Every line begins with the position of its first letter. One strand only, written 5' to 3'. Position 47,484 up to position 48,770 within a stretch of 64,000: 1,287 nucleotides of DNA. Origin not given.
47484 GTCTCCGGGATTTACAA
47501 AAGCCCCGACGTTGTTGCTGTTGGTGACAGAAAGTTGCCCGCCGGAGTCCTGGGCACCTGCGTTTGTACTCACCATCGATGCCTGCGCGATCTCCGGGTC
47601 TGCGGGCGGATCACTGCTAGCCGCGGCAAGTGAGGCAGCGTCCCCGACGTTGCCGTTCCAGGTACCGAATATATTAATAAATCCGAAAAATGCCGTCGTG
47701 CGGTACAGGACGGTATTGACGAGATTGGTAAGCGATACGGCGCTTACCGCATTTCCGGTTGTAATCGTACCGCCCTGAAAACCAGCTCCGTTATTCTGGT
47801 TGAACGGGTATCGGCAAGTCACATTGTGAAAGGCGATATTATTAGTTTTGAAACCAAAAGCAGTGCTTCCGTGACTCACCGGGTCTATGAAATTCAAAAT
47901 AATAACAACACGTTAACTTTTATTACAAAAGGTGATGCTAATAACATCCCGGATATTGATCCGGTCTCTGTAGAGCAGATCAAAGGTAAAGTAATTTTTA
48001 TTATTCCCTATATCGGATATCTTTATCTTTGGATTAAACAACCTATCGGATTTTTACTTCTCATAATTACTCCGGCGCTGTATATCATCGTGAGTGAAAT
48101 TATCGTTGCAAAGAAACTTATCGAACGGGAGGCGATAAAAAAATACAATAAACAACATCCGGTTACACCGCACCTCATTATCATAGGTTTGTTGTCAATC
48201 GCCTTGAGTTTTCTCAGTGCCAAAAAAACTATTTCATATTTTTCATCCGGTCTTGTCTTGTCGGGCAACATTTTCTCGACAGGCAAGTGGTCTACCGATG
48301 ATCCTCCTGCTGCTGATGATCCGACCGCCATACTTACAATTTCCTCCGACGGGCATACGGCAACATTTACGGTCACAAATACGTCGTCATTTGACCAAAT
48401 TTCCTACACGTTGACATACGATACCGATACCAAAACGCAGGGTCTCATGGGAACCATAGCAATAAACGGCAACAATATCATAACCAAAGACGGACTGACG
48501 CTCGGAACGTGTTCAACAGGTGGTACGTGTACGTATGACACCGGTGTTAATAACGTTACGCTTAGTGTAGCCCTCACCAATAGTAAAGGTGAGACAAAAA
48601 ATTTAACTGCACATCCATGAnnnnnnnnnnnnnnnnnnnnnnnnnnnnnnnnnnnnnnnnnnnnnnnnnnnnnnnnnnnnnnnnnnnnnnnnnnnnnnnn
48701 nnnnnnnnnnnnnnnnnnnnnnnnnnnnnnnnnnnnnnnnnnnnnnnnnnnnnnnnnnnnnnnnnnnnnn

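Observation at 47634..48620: SipW-like peptidase lacks its catalytic-Ser half and collides with an opposite-strand ORF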

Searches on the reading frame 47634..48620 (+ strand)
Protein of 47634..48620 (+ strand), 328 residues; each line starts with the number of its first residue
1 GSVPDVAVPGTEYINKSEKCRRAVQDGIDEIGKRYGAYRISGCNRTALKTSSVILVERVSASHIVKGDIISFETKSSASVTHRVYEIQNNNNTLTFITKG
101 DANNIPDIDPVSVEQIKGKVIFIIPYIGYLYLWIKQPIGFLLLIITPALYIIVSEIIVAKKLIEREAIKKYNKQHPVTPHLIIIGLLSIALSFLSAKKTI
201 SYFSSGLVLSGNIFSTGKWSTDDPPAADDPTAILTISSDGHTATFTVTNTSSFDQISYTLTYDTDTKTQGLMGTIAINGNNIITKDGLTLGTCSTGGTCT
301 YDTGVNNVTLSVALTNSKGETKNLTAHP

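Call 3: search_protein_families(library=pfam, proteins=[window:47634-48620:+], max_evalue=0.1)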
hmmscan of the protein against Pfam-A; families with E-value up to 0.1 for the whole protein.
window:47634-48620:+ (328 aa): 0 families

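Call 4: search_protein_families(library=ncbifam, proteins=[window:47634-48620:+], max_evalue=0.1)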
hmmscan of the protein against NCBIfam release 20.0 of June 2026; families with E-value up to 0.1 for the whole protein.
window:47634-48620:+ (328 aa): 3 families
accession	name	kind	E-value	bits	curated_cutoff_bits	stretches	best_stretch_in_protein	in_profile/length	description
TIGR02228.1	sigpep_I_arch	equivalog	2.7e-26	92.3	51.85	1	48-157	45-156/158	signal peptidase I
NF046067.1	SigPepSipWBacil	equivalog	1.7e-25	89.7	190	1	40-172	44-179/189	signal peptidase I SipW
NF052516.1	SpGerGerXB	equivalog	0.036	13.2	600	1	129-202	64-134/355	spore germination protein GerXB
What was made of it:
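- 47772..48620 (+): Remnant of a fused SipW-type signal peptidase gene, equivalent to residues ~51-318 of P0003. The only usable start is GTG 47826, giving the database protein P0001 (264 aa). TIGR02228 E 2.7e-26 over profile 45-156/158 (call 4).
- Checked: The + frame 47634-48620 scores 92.3 bits, E 2.7e-26, on TIGR02228 sigpep_I_arch (cutoff 51.85), but only over profile positions 45-156 of 158 (call 4).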

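Call 7: find_homologous_proteins(query=window:47634-48620:+)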
Query window:47634-48620:+ (328 aa): 79 proteins with E <= 0.001 among 4776 candidates.
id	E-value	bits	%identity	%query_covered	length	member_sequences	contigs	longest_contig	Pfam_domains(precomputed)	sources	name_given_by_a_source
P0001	6.9e-166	569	100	80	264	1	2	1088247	-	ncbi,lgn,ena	-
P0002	4.4e-92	327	55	88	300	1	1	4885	-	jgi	jgi:signal peptidase I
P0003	3.6e-68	248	46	90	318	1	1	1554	PF10502.15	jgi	jgi:signal peptidase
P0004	9.0e-62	227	43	88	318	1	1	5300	PF10502.15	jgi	jgi:signal peptidase I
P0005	3.0e-56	209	57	55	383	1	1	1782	-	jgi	jgi:signal peptidase I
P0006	4.8e-56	208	35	90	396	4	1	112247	PF10502.15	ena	-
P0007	8.6e-52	194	51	64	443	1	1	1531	-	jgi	jgi:signal peptidase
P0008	3.9e-51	192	54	54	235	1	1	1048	PF00717.29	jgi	-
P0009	6.8e-45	172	46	56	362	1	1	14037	-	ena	-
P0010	5.8e-42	162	45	55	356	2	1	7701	PF10502.15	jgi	jgi:signal peptidase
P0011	2.6e-41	160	44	59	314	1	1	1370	PF00717.29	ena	-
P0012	5.1e-36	143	42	57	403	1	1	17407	PF00932.26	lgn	-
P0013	2.1e-21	95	43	41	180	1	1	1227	-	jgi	-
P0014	2.2e-21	94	47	35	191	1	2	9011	-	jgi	jgi:signal peptidase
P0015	3.1e-21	94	42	42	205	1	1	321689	PF00717.29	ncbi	-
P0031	1.2e-13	69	37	41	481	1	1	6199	-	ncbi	-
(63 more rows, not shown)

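Call 10: find_encoding_contigs(protein=P0001, flank=10000, max_places=6)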
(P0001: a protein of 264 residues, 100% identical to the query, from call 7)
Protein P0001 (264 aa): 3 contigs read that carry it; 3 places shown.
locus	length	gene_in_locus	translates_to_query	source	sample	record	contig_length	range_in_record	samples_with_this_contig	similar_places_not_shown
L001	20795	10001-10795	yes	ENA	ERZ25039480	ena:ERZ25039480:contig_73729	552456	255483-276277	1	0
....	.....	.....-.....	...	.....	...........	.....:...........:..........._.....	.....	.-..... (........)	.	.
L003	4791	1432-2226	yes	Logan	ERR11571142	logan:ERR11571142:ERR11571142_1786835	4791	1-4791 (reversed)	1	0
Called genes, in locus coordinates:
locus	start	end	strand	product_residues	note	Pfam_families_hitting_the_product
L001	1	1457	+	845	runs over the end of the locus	PF00912:Transgly, PF00905:Transpeptidase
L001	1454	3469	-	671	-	PF03483:B3_4, PF03484:B5, PF17759:tRNA_synthFbeta, PF03147:FDX-ACB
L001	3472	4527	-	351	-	PF02912:Phe_tRNA-synt_N, PF01409:tRNA-synt_2d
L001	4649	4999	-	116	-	PF00453:Ribosomal_L20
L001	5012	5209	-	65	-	PF01632:Ribosomal_L35p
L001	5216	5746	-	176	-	PF05198:IF3_N, PF00707:IF3_C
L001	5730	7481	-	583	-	PF07973:tRNA_SAD (weak), PF00587:tRNA-synt_2b, PF03129:HGTP_anticodon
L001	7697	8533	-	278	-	-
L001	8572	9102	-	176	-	-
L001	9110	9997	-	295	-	-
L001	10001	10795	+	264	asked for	-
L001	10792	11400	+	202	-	-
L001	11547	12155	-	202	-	PF18904:DUF5660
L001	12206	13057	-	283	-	PF05697:Trigger_N, PF05698:Trigger_C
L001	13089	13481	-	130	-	-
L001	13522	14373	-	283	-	-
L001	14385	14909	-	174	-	-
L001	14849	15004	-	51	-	-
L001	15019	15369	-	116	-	-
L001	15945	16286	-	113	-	-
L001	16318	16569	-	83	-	PF01541:GIY-YIG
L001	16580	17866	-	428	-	PF05977:MFS_3, PF07690:MFS_1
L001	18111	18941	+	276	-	-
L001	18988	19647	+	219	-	-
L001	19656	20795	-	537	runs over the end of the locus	-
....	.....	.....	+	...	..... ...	-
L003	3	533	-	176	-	?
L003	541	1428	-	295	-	-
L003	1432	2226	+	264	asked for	-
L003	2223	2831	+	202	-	-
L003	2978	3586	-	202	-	PF18904:DUF5660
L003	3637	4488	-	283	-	PF05697:Trigger_N, PF05698:Trigger_C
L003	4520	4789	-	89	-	?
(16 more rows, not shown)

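Call 13: find_encoding_contigs(protein=P0006, flank=8000, max_places=3)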
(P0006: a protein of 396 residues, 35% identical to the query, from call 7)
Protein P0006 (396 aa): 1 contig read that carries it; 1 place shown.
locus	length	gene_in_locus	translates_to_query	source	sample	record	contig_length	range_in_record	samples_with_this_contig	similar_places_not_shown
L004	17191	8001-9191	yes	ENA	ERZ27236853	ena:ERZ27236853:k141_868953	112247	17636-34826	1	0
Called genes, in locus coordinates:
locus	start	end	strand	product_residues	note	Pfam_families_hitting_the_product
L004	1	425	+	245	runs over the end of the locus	PF00483:NTP_transferase, PF01128:IspD, PF02348:CTP_transf_3 (weak), PF12804:NTP_transf_3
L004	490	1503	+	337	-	PF00953:Glycos_transf_4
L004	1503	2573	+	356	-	PF01098:FTSW_RODA_SPOVE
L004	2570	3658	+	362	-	PF03033:Glyco_transf_28, PF08660:Alg14 (faint), PF13528:Glyco_trans_1_3 (faint), PF04101:Glyco_tran_28_C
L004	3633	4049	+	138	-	-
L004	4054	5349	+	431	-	PF14450:FtsA (weak), PF02491:SHS2_FTSA, PF06723:MreB_Mbl (weak), PF11104:PilM_2 (weak), PF14450:FtsA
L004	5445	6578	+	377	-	PF00091:Tubulin, PF12327:FtsZ_C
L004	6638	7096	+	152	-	-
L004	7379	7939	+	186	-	-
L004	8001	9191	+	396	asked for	PF10502:Peptidase_S26 (weak)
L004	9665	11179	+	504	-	-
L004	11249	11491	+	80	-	-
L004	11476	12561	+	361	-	-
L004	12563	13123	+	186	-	-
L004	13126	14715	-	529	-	PF13231:PMT_2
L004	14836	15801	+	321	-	PF01207:Dus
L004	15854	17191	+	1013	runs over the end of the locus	PF00133:tRNA-synt_1, PF09334:tRNA-synt_1g (faint), PF08264:Anticodon_1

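Call 14: find_encoding_contigs(protein=P0002, flank=8000, max_places=3)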
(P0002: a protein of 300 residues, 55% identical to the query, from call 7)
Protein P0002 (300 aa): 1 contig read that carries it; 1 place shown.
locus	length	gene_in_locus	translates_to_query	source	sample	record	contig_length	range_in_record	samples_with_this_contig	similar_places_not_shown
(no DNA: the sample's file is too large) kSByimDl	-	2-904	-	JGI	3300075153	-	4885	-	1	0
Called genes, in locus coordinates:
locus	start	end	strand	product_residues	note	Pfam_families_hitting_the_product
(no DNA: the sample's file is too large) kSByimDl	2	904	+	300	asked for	?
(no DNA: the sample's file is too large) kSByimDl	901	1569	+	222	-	-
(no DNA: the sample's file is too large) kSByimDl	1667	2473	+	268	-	-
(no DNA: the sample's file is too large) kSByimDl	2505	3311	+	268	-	-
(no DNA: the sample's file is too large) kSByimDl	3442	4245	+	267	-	-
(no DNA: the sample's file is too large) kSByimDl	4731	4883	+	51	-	?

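Call 23: search_protein_families(library=ncbifam, proteins=[P0003, P0006], max_evalue=10)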
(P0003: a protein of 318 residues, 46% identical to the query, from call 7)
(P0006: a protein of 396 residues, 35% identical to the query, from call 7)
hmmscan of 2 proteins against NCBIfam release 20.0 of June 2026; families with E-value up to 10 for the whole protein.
P0003 (318 aa): 6 families
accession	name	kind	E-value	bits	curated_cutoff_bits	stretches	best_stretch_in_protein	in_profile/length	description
TIGR02228.1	sigpep_I_arch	equivalog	3.3e-35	121.3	51.85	1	12-158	7-155/158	signal peptidase I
NF046067.1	SigPepSipWBacil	equivalog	2.3e-32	112.1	190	1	34-176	34-179/189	signal peptidase I SipW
TIGR02227.1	sigpep_I_bact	equivalog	3.1e-09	36.9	47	1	23-109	5-93/162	signal peptidase I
TIGR02754.1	sod_Ni_protease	equivalog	0.03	14.8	63.25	1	42-121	2-87/90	nickel-type superoxide dismutase maturation protease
NF004728.0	PRK06073.1-4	equivalog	0.067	13.3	124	1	103-148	37-80/129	NADH dehydrogenase subunit A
NF008114.0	PRK10861.1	equivalog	0.9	8.8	277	1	12-62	60-106/324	signal peptidase I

P0006 (396 aa): 3 families
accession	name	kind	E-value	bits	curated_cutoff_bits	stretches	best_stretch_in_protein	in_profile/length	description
TIGR02228.1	sigpep_I_arch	equivalog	7.5e-34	116.9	51.85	1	12-158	6-155/158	signal peptidase I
NF046067.1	SigPepSipWBacil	equivalog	1.5e-31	109.4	190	1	10-171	10-174/189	signal peptidase I SipW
TIGR02227.1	sigpep_I_bact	equivalog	3.3e-09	36.8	47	1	23-109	5-93/162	signal peptidase I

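Call 31: search_protein_families(library=ncbifam, proteins=[L004:7370-7939:+, P0012, P0031, P0007], max_evalue=1)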
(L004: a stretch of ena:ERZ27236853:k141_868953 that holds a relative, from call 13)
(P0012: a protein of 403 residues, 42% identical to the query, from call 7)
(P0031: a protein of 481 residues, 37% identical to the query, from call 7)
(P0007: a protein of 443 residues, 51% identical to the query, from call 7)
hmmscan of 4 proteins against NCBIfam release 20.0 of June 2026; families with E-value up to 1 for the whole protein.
L004:7370-7939:+ (189 aa): 0 families

P0012 (403 aa): 4 families
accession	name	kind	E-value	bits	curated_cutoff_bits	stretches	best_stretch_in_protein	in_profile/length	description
NF046067.1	SigPepSipWBacil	equivalog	6e-36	123.8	190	1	10-180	6-179/189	signal peptidase I SipW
TIGR02228.1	sigpep_I_arch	equivalog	2.2e-30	105.6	51.85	1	16-163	11-156/158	signal peptidase I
TIGR02227.1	sigpep_I_bact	equivalog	3.1e-10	40.2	47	1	20-90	3-74/162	signal peptidase I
TIGR04088.1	cognate_SipW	domain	0.033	14.3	19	1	203-224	14-34/34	SipW-dependent-type signal peptide-containing protein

P0031 (481 aa): 3 families
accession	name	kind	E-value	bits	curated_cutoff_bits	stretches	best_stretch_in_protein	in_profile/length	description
NF046067.1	SigPepSipWBacil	equivalog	2.3e-33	115.3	190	1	4-168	3-174/189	signal peptidase I SipW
TIGR02228.1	sigpep_I_arch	equivalog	3e-32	111.7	51.85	1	8-158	6-157/158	signal peptidase I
TIGR02227.1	sigpep_I_bact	equivalog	0.0013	18.6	47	1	21-88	6-78/162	signal peptidase I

P0007 (443 aa): 3 families
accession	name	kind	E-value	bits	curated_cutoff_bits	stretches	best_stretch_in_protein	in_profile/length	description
TIGR02228.1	sigpep_I_arch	equivalog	3.8e-33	114.6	51.85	1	3-141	15-155/158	signal peptidase I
NF046067.1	SigPepSipWBacil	equivalog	3.2e-32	111.6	190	1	19-170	37-186/189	signal peptidase I SipW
TIGR02227.1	sigpep_I_bact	equivalog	4.8e-05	23.3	47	1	4-64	4-66/162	signal peptidase I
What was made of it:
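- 48111..48290 (+): Internal signal-peptide-like unit: basic loop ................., h-region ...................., then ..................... (SipW-cognate / TasA-camelysin-type N-terminal motif). The same segment of P0012 hits TIGR04088 cognate_SipW at E 0.033, below cutoff (call 31).
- On Bacillus SipW equivalog (NF046067): Intact relatives also fall below it, at 109-124 bits (calls 23, 31).
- On SipW-cognate signal peptide / TasA-camelysin N-terminus (TIGR04088; PF12389 N-terminal part): TIGR04088 gives no hit on the window segment (call 23) and 14.3 bits against a cutoff of 19 on P0012 (call 31).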

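Call 32: search_protein_families(library=pfam, proteins=[L004:7370-7939:+, P0012, P0031, P0007], max_evalue=1)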
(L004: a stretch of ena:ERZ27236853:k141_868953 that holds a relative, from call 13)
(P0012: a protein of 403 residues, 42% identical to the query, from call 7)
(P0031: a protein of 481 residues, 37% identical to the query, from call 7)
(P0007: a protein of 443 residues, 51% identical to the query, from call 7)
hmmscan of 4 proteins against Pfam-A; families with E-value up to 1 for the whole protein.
L004:7370-7939:+ (189 aa): 1 family
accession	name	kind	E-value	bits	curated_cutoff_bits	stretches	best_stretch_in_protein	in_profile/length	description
PF12389.13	Peptidase_M73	-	0.0037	17.5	22.5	1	4-67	2-64/196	Camelysin metallo-endopeptidase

P0012 (403 aa): 4 families
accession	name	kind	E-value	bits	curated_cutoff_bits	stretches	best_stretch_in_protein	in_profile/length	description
PF00932.25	LTD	-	6.9e-14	52.6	34.3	1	238-355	5-108/109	Lamin Tail Domain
PF10502.14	Peptidase_S26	-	0.00025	21.5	22.9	1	19-90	4-77/168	Signal peptidase, peptidase S26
PF00717.28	Peptidase_S24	-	0.013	15.6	23.3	1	36-78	33-73/116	Peptidase S24-like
PF03390.20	2HCT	-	0.24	10.4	26.2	1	97-202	221-325/415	2-hydroxycarboxylate transporter family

P0031 (481 aa): 1 family
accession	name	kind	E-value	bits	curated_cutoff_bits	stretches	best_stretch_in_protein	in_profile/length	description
PF00717.28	Peptidase_S24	-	0.036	14.2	23.3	1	40-120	40-115/116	Peptidase S24-like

P0007 (443 aa): 7 families
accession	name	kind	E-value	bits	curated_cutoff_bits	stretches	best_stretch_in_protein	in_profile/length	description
PF00717.28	Peptidase_S24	-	4e-05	23.7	23.3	1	21-105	36-115/116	Peptidase S24-like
PF01607.29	CBM_14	-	0.015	15.9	22.1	0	363-382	29-48/53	Chitin binding Peritrophin-A domain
PF25788.1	Ig_Rha78A_N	-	0.025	15.3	27.4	1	293-321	72-100/105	Rha78A-like, N-terminal immunoglobulin domain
PF10502.14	Peptidase_S26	-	0.034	14.6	22.9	1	6-62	11-67/168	Signal peptidase, peptidase S26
PF13983.11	YsaB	-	0.098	13.4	27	0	353-375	52-74/75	YsaB-like lipoprotein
PF23091.2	TNFR_ELAPOR1_6th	-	0.38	11.2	33.2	0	357-378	9-32/41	ELAPOR1-like, TNF receptor-like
PF07699.19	Ephrin_rec_like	-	0.81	10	23.1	0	356-374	5-23/48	Tyrosine-protein kinase ephrin type A/B receptor-like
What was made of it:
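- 48291..48617 (+): C-terminal Thr/Gly-rich extracytoplasmic domain, a predicted Ig-like beta-sandwich. No Pfam family (calls 3, 32).
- On SipW-cognate signal peptide / TasA-camelysin N-terminus (TIGR04088; PF12389 N-terminal part): That neighbour hits PF12389 at E 0.0037, below cutoff (call 32).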

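Call 33: search_solved_structures(query=L004:7370-7939:+, max_evalue=10)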
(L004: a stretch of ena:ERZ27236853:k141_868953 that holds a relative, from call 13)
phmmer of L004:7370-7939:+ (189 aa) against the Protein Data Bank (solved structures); distinct sequences matched with E-value up to 10: 1.
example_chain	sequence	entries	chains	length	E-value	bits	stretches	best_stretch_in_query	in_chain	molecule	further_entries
4ovm_A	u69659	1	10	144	0.23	14.6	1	22-118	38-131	uncharacterized protein SgcJ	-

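Call 38: list_cluster_members(proteins=[P0001, P0080])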
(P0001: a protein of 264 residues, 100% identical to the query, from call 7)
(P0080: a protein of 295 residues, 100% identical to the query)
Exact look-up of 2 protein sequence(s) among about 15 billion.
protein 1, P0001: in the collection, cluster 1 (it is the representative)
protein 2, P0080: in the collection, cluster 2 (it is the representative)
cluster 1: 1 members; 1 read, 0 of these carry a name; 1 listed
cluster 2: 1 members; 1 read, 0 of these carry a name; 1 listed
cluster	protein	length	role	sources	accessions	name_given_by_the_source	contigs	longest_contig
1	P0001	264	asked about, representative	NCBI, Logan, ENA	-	-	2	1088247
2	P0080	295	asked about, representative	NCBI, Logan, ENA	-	-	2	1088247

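Call 44: find_encoding_contigs(protein=P0004, flank=6000, max_places=2)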
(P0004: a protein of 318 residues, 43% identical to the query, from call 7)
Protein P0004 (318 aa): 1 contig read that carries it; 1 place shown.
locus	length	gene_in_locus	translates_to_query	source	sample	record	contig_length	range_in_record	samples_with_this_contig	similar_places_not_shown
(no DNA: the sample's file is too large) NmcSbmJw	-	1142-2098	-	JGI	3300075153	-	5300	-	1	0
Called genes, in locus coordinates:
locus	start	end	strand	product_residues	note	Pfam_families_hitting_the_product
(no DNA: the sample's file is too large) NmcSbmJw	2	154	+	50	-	?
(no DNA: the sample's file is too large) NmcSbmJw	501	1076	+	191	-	-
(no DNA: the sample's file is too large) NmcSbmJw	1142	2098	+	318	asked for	PF10502:Peptidase_S26 (weak)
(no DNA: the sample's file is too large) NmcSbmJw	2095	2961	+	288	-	-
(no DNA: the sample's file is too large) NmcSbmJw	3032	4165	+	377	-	PF08529:NusA_N, PF13184:KH_NusA_1st, PF07650:KH_2 (weak), PF26594:KH_NusA_2nd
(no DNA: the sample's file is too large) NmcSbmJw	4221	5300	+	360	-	?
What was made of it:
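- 48617..49225 (+): Downstream 202-aa secreted protein whose ATG overlaps the SPase stop (ATGA). Part of the same low-GC module; function unknown. The same overlapping arrangement is seen next to P0002 and P0004 (calls 14, 44).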

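Call 45: find_encoding_contigs(protein=P0009, flank=10000, max_places=2)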
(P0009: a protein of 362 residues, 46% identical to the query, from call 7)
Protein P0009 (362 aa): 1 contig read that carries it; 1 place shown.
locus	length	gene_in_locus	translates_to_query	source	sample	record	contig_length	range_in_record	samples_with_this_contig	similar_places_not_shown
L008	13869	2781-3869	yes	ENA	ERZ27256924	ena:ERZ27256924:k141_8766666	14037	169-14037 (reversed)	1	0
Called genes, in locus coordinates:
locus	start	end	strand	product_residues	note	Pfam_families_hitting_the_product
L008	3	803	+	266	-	?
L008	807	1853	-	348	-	PF02156:Glyco_hydro_26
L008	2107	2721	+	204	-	-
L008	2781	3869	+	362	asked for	-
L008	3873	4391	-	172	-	-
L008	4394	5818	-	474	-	PF00041:fn3, PF04203:Sortase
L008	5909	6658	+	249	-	PF01209:Ubie_methyltran (weak), PF13489:Methyltransf_23, PF05175:MTS (weak), PF08241:Methyltransf_11, PF08242:Methyltransf_12, PF13649:Methyltransf_25, PF13847:Methyltransf_31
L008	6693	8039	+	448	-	PF00890:FAD_binding_2 (weak), PF01134:GIDA (faint), PF01266:DAO (faint), PF01494:FAD_binding_3 (weak), PF03486:HI0933_like (faint), PF07992:Pyr_redox_2 (faint), PF13738:Pyr_redox_3, PF21688:FAD-depend_C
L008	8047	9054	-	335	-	PF01408:GFO_IDH_MocA, PF22725:GFO_IDH_MocA_C3 (faint)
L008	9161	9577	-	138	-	PF00383:dCMP_cyt_deam_1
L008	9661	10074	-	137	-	-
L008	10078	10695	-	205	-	PF02775:TPP_enzyme_C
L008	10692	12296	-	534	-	PF01558:POR, PF01855:POR_N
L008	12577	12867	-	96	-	PF01035:DNA_binding_1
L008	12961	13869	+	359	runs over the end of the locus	?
